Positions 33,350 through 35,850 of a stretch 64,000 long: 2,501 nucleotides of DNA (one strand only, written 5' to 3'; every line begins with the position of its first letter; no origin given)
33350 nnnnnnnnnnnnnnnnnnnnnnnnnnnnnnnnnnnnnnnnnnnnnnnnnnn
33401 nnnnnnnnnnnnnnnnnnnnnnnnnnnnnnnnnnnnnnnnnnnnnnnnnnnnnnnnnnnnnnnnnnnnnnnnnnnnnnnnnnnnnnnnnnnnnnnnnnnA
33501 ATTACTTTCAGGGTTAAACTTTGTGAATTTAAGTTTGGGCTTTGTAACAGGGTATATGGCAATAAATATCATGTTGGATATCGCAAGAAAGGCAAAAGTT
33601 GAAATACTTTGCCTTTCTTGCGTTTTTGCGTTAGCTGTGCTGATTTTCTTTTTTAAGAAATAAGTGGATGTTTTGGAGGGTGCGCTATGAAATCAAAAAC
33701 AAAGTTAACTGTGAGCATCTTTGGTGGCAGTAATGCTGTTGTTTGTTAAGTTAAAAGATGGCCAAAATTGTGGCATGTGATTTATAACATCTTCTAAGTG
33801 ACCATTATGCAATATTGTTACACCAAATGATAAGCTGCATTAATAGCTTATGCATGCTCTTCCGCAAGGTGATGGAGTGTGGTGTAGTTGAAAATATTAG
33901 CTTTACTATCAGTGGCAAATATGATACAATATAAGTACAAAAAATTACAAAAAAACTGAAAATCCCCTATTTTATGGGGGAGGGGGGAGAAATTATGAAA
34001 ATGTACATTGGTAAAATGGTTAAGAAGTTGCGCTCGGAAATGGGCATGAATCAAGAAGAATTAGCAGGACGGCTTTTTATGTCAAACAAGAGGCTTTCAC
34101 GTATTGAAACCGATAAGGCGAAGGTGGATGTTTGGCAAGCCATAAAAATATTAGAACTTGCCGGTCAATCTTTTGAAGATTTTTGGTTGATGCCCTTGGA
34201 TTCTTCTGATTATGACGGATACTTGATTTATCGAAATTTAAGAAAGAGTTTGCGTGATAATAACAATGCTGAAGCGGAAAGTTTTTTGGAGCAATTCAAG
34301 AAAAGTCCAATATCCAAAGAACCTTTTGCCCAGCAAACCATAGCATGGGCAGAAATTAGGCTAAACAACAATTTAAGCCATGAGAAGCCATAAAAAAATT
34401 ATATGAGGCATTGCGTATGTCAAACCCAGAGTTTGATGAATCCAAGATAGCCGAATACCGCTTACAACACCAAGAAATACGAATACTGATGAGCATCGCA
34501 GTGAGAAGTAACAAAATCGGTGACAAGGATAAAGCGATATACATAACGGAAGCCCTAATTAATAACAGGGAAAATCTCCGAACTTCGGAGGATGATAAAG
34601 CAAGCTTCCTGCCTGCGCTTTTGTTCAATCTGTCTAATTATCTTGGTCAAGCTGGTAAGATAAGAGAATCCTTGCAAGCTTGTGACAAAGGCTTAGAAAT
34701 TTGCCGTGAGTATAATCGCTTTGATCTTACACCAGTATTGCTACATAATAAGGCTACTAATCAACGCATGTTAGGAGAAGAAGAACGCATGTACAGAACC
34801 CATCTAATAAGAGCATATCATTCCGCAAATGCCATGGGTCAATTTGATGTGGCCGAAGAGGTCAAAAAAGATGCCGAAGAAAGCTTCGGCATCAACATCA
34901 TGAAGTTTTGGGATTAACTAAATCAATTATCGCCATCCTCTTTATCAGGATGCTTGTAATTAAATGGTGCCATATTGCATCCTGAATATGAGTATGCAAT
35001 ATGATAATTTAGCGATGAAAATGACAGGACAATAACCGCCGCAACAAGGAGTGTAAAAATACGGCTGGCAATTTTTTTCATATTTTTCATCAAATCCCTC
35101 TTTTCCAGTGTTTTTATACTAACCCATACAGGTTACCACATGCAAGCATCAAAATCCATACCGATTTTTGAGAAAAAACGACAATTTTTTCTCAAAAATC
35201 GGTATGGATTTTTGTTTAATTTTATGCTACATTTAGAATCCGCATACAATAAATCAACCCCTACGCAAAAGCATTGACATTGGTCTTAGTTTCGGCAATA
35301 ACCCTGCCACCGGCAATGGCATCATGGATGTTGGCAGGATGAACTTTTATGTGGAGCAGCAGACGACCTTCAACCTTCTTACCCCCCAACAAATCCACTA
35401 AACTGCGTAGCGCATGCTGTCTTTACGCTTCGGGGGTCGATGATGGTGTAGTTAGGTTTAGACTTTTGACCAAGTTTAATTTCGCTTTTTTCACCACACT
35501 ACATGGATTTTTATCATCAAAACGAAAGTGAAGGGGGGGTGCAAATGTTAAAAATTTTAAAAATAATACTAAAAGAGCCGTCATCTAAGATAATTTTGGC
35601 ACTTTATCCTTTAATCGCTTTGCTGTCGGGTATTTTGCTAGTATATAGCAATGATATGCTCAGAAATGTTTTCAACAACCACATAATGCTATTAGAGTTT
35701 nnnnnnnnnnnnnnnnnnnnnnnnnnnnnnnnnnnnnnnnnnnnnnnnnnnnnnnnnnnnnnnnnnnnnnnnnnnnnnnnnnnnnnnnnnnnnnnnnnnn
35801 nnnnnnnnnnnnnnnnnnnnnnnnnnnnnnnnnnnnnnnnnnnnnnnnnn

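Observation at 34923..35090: Unannotated 55-aa secreted pro-peptide ORF convergent with the regulator (Phr/PapR-like or AgrD-like)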

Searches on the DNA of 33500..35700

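Call 76: search_rna_families(source=window, start=33500, end=35700, threshold=evalue, max_evalue=1)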
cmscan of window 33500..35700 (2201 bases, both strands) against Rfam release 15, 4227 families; matches with E-value up to 1: 20.
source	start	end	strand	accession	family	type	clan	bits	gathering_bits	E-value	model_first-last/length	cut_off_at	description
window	35151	35212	-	RF04124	MIR8565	Gene; miRNA;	-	32.8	136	0.0022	40-115/154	no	MIR8565 microRNA precursor family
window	35154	35209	-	RF04262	MIR1319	Gene; miRNA;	-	31.7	116.6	0.0025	1-119/119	no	MIR1319 microRNA precursor family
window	35154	35209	+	RF04262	MIR1319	Gene; miRNA;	-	31.4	116.6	0.003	1-119/119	no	MIR1319 microRNA precursor family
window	35154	35209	-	RF00972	mir-651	Gene; miRNA;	-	31.2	106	0.00087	1-86/86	no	mir-651 microRNA precursor family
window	35141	35219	+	RF04174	MIR4208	Gene; miRNA;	-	30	140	0.058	1-191/191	no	MIR4208 microRNA precursor family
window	35141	35220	-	RF04056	mir-982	Gene; miRNA;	-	29.5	70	0.01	1-89/89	no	mir-982 microRNA precursor family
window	35152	35211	-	RF04134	MIR7504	Gene; miRNA;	-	29.3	83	0.015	1-124/124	no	MIR7504 microRNA precursor family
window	35141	35219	-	RF04174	MIR4208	Gene; miRNA;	-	29.3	140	0.079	1-191/191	no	MIR4208 microRNA precursor family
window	35149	35217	-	RF04087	MIR5565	Gene; miRNA;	-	27.6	80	0.0029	1-109/109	no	MIR5565 microRNA precursor family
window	35151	35212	-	RF04205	MIR2606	Gene; miRNA;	-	27.5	139.7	0.25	1-165/165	no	MIR2606 microRNA precursor family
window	35151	35212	+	RF04205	MIR2606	Gene; miRNA;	-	27.4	139.7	0.27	1-165/165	no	MIR2606 microRNA precursor family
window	35149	35214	+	RF04099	MIR837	Gene; miRNA;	-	27.3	117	0.01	1-122/122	no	MIR837 microRNA precursor family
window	33582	33622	-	RF03370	mir-2566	Gene; miRNA;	-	26.4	86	0.043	22-62/83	no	mir-2566 microRNA precursor family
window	34900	35001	+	RF00542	snopsi28S-1192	Gene; snRNA; snoRNA; HACA-box;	-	24.5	44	0.19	1-138/138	no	Small nucleolar RNA psi28S-1192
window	35152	35211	-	RF04206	MIR9555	Gene; miRNA;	-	24.5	119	0.22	1-137/137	no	MIR9555 microRNA precursor family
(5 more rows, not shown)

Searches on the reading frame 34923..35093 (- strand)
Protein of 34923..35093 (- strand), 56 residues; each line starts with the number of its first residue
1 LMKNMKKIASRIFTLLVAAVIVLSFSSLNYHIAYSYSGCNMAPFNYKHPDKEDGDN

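Call 6: search_protein_families(library=pfam, proteins=[window:34923-35093:-], max_evalue=0.01)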
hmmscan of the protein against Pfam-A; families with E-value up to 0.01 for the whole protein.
window:34923-35093:- (56 aa): 0 families

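Call 9: find_homologous_proteins(query=window:34926-35090:-, max_evalue=10)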
Query seq(55 aa) (55 aa): 1 proteins with E <= 10 among 1 candidates.
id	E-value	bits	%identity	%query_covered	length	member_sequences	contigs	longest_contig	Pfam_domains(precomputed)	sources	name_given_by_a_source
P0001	1.8e-29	117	100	100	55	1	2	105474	-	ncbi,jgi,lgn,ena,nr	ncbi:MAG: hypothetical protein FWE21_02760 [Defluviitaleaceae bacterium]|nr:hypothetical protein [De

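Call 60: find_homologous_proteins(query=A2, max_evalue=0.01)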
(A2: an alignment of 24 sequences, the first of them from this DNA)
Query A2 (24 sequences) (55 aa, profile of the alignment): 11 proteins with E <= 0.01 among 464 candidates.
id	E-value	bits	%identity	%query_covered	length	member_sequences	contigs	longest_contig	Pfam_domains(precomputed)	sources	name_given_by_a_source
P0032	2.6e-15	74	-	-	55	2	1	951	-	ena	-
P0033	5.5e-15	73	-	-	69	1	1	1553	-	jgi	-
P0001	3.7e-14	70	100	100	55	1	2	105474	-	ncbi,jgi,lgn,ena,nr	ncbi:MAG: hypothetical protein FWE21_02760 [Defluviitaleaceae bacterium]|nr:hypothetical protein [De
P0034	2.4e-13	68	-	-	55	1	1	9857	-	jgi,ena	-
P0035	3.0e-13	67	-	-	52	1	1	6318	-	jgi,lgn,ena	-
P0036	8.9e-11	59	-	-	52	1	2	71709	-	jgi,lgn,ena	-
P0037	5.3e-10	57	-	-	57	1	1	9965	-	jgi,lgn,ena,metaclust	metaclust:\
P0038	5.8e-8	50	-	-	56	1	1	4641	-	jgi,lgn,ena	-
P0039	4.9e-7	47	-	-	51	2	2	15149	-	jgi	-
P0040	1.5e-6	46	-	-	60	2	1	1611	-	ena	-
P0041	1.2e-5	43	-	-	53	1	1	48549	-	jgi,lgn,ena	-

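Call 66: search_protein_representatives(alignment_id=A3)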
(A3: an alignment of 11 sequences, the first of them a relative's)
Query: 11 sequences, 53 profile positions. Proteins with E-value up to 0.001 (for the whole library): 21; up to 1e-10: 11; up to 1e-30: 0. The best 21 are listed.
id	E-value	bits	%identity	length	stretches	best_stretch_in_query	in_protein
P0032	9.1e-22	92.8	-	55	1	1-53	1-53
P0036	1.9e-16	75.8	-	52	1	1-52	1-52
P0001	2.0e-16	75.7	-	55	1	1-53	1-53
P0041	2.6e-15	72.1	-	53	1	1-52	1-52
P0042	7.4e-15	70.7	-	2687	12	20-52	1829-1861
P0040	8.4e-15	70.5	-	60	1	1-52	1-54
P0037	1.1e-14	70.1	-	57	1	1-52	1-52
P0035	2.2e-14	69.2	-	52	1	1-53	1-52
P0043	2.1e-13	66.0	-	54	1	1-51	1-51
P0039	4.7e-12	61.7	-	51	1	4-52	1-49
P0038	7.2e-11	57.9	-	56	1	1-50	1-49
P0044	3.8e-09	52.4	-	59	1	1-46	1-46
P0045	5.6e-09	51.8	-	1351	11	23-52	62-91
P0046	7.2e-09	51.5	-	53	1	1-52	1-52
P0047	3.7e-08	49.2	-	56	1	1-48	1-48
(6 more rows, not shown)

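Call 73: search_protein_families(library=ncbifam, proteins=[window:34926-35090:-], max_evalue=0.01)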
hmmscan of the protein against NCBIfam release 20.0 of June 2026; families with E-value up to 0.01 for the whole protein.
seq(55 aa): 0 families
